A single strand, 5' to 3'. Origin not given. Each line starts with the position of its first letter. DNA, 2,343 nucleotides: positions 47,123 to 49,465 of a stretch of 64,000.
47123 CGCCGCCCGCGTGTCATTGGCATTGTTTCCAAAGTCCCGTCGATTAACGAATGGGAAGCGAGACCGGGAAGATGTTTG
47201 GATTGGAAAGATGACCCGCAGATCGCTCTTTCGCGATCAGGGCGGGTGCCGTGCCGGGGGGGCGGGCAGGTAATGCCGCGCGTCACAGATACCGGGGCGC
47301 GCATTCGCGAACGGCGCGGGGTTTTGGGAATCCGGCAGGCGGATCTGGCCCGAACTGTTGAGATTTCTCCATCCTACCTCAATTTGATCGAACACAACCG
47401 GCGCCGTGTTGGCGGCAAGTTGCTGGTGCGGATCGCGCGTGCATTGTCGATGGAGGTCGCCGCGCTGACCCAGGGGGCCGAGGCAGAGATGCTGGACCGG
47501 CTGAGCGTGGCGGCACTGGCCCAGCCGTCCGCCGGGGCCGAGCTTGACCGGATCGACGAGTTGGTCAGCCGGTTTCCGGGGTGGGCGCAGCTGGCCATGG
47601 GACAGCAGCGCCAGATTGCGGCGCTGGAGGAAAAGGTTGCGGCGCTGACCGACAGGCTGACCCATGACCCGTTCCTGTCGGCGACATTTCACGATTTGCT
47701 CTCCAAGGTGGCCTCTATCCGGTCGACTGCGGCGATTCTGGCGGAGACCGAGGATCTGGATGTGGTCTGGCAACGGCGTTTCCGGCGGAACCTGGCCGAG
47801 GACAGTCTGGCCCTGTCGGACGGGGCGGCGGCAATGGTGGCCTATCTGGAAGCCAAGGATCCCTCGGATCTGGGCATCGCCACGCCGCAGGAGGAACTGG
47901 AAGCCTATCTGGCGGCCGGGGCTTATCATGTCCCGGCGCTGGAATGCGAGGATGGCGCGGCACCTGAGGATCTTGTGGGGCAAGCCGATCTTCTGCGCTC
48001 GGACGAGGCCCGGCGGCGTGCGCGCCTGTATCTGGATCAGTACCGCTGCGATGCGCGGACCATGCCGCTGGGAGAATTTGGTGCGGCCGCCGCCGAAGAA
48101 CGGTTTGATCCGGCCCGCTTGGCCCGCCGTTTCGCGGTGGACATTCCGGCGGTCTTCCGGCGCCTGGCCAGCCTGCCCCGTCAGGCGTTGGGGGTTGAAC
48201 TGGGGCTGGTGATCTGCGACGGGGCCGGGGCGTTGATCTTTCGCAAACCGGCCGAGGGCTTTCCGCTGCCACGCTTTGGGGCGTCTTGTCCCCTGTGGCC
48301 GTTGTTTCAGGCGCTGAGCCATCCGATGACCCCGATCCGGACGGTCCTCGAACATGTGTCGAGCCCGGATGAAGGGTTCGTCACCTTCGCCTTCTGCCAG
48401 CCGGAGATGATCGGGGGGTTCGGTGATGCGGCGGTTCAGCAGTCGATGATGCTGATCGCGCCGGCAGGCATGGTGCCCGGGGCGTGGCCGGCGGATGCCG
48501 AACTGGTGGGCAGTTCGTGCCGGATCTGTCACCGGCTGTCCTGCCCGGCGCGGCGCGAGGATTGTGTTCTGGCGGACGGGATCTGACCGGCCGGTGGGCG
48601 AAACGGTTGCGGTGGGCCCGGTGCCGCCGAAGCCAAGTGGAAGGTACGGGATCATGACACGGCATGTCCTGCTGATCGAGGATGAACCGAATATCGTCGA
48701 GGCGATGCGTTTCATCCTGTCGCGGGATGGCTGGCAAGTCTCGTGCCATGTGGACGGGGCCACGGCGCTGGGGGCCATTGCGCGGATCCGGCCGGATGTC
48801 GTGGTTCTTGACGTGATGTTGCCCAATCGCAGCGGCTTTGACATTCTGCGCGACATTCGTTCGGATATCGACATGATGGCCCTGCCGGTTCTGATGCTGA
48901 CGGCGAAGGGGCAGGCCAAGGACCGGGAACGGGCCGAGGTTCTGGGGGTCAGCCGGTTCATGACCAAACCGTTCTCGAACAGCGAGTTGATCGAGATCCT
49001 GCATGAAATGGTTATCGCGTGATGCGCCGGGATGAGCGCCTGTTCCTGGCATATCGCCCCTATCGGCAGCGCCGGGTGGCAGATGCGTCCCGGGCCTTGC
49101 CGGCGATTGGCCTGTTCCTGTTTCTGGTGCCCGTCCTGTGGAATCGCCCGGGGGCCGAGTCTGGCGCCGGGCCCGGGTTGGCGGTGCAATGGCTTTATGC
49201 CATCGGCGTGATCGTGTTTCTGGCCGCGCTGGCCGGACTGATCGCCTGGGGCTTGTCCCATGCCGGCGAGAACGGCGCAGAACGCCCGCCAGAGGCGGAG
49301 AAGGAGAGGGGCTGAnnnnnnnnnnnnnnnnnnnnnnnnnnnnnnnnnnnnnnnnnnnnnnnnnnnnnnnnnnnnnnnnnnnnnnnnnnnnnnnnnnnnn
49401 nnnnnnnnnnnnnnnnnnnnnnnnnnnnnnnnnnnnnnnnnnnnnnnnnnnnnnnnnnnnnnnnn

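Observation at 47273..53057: Compact 5-gene sensory module: XRE regulator, CheY-like receiver, micro-membrane protein, transporter-domain kinase and orphan FliM/SpoA protein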

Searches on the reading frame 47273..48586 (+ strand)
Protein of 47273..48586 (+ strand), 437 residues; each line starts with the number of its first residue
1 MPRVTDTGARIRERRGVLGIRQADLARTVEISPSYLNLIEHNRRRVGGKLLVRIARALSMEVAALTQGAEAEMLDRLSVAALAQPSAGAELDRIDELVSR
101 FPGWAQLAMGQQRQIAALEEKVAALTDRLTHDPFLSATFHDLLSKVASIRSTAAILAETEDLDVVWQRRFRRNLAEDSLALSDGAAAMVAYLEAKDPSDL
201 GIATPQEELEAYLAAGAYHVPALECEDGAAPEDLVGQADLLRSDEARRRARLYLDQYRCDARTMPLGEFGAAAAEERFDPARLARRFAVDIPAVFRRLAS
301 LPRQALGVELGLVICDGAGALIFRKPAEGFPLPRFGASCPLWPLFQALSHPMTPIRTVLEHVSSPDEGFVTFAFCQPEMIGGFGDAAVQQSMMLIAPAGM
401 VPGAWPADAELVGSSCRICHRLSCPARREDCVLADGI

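Call 3: search_protein_families(library=pfam, proteins=[window:47273-48586:+], max_evalue=0.1)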
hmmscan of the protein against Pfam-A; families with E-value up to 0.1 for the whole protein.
window:47273-48586:+ (437 aa): 6 families
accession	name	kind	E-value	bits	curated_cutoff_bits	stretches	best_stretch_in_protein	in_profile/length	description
PF09856.14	ScfRs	-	1.2e-12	48.4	24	1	305-429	7-138/157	Short-chain fatty acyl coenzyme A regulator, C-terminal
PF01381.28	HTH_3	-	2.7e-07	31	23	1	11-59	1-49/55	Helix-turn-helix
PF13560.12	HTH_31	-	3e-05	24.7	27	1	8-60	3-56/64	Helix-turn-helix domain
PF12844.13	HTH_19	-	3.9e-05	23.9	30.2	1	8-44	1-37/64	Helix-turn-helix domain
PF13443.12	HTH_26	-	0.004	17.8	22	1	16-62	7-54/63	Cro/C1-type HTH DNA-binding domain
PF13413.12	HTH_25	-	0.071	13.4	24.6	0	11-43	2-34/62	Helix-turn-helix domain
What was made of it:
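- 47273..48586 (+): XRE/ScfR-family regulator (437 aa): N-terminal HTH_3 and a C-terminal PrpR/RamB-type acyl-CoA/[4Fe-4S] sensor domain. Pfam HTH_3 and ScfRs PF09856 (call 3).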

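Call 4: search_protein_families(library=ncbifam, proteins=[window:47273-48586:+], max_evalue=0.1)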
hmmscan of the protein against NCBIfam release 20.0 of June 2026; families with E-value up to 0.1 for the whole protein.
window:47273-48586:+ (437 aa): 9 families
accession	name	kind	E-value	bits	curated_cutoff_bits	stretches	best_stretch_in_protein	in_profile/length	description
NF038139.1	Reg_Aceta_RamB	equivalog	4.7e-33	114.5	700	2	233-355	243-365/465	acetate metabolism transcriptional regulator RamB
NF006015.0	PRK08154.1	subfamily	3.8e-08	32.8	204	1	5-116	29-140/314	anaerobic benzoate catabolism transcriptional regulator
TIGR03070.1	couple_hipB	subfamily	3e-05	23.9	71.65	1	7-61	3-57/58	type II toxin-antitoxin system Y4mF family antitoxin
NF047948.1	male_kill_WMK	equivalog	0.00014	21.4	300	1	6-72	162-228/300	WO male-killing family protein Wmk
NF007257.0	PRK09706.1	subfamily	0.00027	20.8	101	1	7-70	6-69/135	transcriptional repressor DicA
TIGR02607.1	antidote_HigA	equivalog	0.0041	16.9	47.7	1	18-61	19-62/81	HigA family addiction module antitoxin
NF041951.1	phage_RstR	subfamily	0.054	13.8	80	1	8-72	4-68/108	RstR family transcriptional repressor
TIGR00270.2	TIGR00270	equivalog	0.057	13.2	110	1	5-66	74-135/159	multiprotein bridging factor aMBF1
NF041677.1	trans_regClgR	equivalog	0.09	12.9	170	0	11-95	13-97/113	transcriptional regulator ClgR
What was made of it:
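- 47273..48586 (+): RamB NCBIfam scores only 114 bits against a 700-bit cut-off (call 4).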

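Call 70: search_solved_structures(query=window:47273-48586:+, max_evalue=0.01)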
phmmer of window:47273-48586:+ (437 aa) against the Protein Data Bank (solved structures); distinct sequences matched with E-value up to 0.01: 6.
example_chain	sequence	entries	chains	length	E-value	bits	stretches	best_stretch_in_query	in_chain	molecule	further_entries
6cyy_A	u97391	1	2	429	2.9e-16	63.1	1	238-427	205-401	HTH-type transcriptional regulator PrpR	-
6cyj_A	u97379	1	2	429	3e-16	63.1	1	238-427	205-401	HTH-type transcriptional regulator PrpR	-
6cz6_A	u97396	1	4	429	3.6e-16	62.8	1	238-427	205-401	HTH-type transcriptional regulator PrpR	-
6d2s_A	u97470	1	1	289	1.9e-14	57.1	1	237-360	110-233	HTH-type transcriptional regulator PrpR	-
3f51_A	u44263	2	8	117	0.00028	23.6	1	7-72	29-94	Clp gene regulator (ClgR)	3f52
1sq8_A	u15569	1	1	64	0.0036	20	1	8-69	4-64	dh434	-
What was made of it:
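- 47273..48586 (+): M. tuberculosis PrpR 6CYY matches at E=2.9e-16 over aa 238-427 (call 70).
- On ScfR family (PrpR, RamB, PccR): PrpR 6CYY matches at E=2.9e-16 (call 70).
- Checked: It is homologous to M. tuberculosis PrpR (6CYY, E=3e-16, call 70).
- PrpR homology of the regulator (call 70).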

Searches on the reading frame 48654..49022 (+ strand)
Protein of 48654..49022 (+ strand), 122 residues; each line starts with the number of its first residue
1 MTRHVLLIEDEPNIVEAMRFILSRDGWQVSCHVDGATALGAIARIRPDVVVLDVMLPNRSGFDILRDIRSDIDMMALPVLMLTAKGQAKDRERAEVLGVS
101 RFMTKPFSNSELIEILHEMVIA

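Call 3: search_protein_families(library=pfam, proteins=[window:48654-49022:+], max_evalue=0.1)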
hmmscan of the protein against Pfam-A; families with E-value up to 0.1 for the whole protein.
window:48654-49022:+ (122 aa): 1 family
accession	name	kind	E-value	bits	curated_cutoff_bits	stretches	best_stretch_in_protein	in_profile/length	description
PF00072.30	Response_reg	-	2.9e-24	85.8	30.2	1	5-116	1-110/111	Response regulator receiver domain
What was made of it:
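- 48654..49022 (+): Single-domain response regulator (122 aa) with E9/D10, D53, T83, F102 and K105 intact. Pfam Response_reg only, 85.8 bits (call 3).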

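Call 4: search_protein_families(library=ncbifam, proteins=[window:48654-49022:+], max_evalue=0.1)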
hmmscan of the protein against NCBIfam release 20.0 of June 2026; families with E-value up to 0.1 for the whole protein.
window:48654-49022:+ (122 aa): 100 families (the best 25 are shown)
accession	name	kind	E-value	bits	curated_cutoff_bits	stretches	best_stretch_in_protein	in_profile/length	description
TIGR02154.1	PhoB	equivalog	9.3e-27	93.8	296.2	1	1-114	1-114/226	phosphate regulon transcriptional regulator PhoB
NF040534.1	resp_reg_YycF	equivalog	5.6e-26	91.2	340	1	4-114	2-109/231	response regulator YycF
NF040689.1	MtrAB_MtrA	equivalog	2.2e-22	79.5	300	1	5-114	1-107/219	MtrAB system response regulator MtrA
NF008296.0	PRK11083.1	equivalog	1.7e-21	76.7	273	1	2-113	3-111/228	two-component system response regulator CreB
NF045944.1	ResRegRpaBCyano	equivalog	1.8e-21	76.6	330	1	6-114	1-106/229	response regulator transcription factor RpaB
NF033117.2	vanR_ACDEGLN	exception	1.5e-20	73.8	350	1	5-113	1-106/226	VanR-ABDEGLN family response regulator transcription factor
NF041733.1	resp_reg_CseB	equivalog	1.8e-20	73.3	350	1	4-113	2-108/228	two-component system response regulator CseB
NF007546.0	PRK10161.1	equivalog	3.1e-20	72.7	471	1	1-115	1-115/229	phosphate response regulator transcription factor PhoB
NF000403.1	vanR-C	exception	5.3e-20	72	480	1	1-113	1-110/231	vancomycin resistance response regulator transcription factor VanR-C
NF007135.0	PRK09581.1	equivalog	2.2e-19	69.6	474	1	1-114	1-114/457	PleD family two-component system response regulator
TIGR01387.1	cztR_silR_copR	subfamily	3.5e-19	69.3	279.2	1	5-114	1-108/218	heavy metal response regulator transcription factor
NF041734.1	resp_reg_RppA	equivalog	1.4e-18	67.1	250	1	4-116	2-114/229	two-component system response regulator RppA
NF045991.1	RespRegCtrARhodob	equivalog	4.8e-17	62.5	350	1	4-120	2-116/224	response regulator transcription factor CtrA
NF033120.0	vanR_FM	exception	4.8e-17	62.4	460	1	5-113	6-111/231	vancomycin resistance response regulator transcription factor, VanR-F/VanR-M family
NF053854.1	RespRegPhoBBctds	equivalog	1.1e-16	60.9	270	1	5-113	1-108/225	two-component system response regulator PhoB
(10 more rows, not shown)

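Call 69: search_solved_structures(query=window:48654-49022:+, max_evalue=1e-10)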
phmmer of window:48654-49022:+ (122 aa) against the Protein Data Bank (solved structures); distinct sequences matched with E-value up to 1e-10: 93 (the best 60 are shown).
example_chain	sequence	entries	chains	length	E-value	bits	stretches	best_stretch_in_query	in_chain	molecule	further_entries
3f6p_A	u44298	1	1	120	2.3e-22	82.3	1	2-113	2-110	Transcriptional regulatory protein yycF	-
2zwm_A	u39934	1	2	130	3e-22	81.9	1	2-113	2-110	Transcriptional regulatory protein yycF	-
4ja2_A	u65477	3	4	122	3.7e-21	78.4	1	1-117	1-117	Response regulator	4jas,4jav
3dge_C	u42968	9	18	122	7e-20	74.3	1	1-117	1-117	Response regulator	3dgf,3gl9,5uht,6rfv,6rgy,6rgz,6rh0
6azr_B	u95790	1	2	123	7.1e-20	74.3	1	1-117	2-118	Chemotaxis regulator-transmits chemoreceptor signals to flagelllar motor components CheY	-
9lbr_A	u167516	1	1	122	1.9e-19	72.9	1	1-117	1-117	Response regulator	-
9ji3_J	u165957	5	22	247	2.5e-19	72.5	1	4-116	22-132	DNA-binding response regulator | Possible two component system response transcriptional positive regulator PhoP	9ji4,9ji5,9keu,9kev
3r0j_A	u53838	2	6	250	2.5e-19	72.5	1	4-116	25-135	POSSIBLE TWO COMPONENT SYSTEM RESPONSE TRANSCRIPTIONAL POSITIVE REGULATOR PHOP | Response regulator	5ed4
1mvo_A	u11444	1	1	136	3.5e-19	72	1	1-112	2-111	PhoP response regulator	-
6rh1_C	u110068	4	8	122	9.6e-19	70.6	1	1-117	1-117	Response regulator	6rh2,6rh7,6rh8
1zes_A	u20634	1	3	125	1.1e-18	70.4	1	1-115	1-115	Phosphate regulon transcriptional regulatory protein phoB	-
1b00_A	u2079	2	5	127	1.2e-18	70.3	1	1-115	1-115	PHOSPHATE REGULON TRANSCRIPTIONAL REGULATORY PROTEIN PHOB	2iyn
2oqr_A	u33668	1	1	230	4.4e-18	68.5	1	2-116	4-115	Sensory transduction protein regX3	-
9xzo_A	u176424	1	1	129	1.2e-17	67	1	4-114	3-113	De novo protein M1X0B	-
3nhz_A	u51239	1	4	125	2.1e-17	66.3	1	2-114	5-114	Two component system transcriptional regulator mtrA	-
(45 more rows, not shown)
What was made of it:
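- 48654..49022 (+): Closest solved relatives are YycF, PhoB and RR468 receivers; CheY scores lower (call 69).
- On CheY: CheY scores about 30 bits lower (calls 4, 69).
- The receiver is closer to OmpR/PhoB-type and RR468-type receivers than to CheY (calls 4, 69).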

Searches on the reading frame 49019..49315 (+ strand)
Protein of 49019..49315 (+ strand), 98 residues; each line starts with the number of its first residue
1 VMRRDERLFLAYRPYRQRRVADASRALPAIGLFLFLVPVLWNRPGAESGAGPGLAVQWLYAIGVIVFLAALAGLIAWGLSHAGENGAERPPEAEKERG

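Call 3: search_protein_families(library=pfam, proteins=[window:49019-49315:+], max_evalue=0.1)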
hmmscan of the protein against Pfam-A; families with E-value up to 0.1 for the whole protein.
window:49019-49315:+ (98 aa): 1 family
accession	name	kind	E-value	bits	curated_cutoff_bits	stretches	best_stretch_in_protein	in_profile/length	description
PF20315.3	DUF6611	-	0.099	13.1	27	0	16-73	43-99/168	Family of unknown function (DUF6611)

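Call 4: search_protein_families(library=ncbifam, proteins=[window:49019-49315:+], max_evalue=0.1)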
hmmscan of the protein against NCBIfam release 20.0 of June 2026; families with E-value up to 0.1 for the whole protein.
window:49019-49315:+ (98 aa): 0 families
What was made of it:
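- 49019..49315 (+): 98-aa two-helix membrane hairpin, translationally coupled to the receiver and the kinase; positional analogue of CbrX. No family hit (calls 3, 4).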
